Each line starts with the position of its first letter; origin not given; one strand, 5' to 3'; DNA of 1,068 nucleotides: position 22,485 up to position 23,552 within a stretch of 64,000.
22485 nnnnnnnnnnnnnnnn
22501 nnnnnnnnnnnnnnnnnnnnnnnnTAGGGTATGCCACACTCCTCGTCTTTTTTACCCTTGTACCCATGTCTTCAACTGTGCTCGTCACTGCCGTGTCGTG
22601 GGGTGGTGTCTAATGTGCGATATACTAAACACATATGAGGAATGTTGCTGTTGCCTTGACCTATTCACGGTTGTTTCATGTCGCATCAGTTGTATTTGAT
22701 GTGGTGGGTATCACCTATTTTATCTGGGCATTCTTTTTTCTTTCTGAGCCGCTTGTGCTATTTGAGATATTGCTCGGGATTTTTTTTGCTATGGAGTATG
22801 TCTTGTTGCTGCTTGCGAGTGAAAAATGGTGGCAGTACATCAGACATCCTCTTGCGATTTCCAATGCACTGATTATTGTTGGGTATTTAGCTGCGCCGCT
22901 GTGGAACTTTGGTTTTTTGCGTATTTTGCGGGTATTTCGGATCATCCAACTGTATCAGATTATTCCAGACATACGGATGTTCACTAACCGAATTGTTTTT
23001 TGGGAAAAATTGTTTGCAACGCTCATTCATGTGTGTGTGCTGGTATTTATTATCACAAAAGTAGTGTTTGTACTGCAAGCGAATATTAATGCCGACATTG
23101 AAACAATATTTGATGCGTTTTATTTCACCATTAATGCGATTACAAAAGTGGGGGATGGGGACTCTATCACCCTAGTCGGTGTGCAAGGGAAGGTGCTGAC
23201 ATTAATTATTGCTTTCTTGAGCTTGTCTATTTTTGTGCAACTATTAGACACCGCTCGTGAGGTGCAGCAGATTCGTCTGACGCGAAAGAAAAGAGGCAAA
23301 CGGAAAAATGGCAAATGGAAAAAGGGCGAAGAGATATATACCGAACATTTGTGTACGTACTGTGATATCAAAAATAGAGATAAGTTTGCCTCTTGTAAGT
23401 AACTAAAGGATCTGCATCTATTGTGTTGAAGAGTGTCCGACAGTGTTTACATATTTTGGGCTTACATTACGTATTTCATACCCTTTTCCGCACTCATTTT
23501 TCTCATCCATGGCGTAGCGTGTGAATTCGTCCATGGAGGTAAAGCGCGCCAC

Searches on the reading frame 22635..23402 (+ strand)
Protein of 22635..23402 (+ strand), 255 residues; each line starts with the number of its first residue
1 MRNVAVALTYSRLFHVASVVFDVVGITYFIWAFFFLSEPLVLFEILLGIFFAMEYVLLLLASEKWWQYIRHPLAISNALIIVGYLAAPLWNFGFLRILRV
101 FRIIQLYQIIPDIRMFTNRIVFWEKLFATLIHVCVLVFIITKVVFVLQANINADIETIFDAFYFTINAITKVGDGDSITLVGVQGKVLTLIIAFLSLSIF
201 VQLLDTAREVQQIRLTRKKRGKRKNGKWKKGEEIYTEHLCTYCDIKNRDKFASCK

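Call 16: search_protein_families(library=pfam, proteins=[window:22635-23402:+], max_evalue=0.001)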
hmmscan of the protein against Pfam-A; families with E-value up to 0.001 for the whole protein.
window:22635-23402:+ (255 aa): 2 families
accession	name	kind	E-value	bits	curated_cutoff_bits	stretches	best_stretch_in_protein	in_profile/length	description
PF07885.22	Ion_trans_2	-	2.3e-08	34.2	22.5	1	133-207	2-73/79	Ion channel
PF00520.37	Ion_trans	-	1.1e-06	28.5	25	1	13-201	3-217/241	Ion transport protein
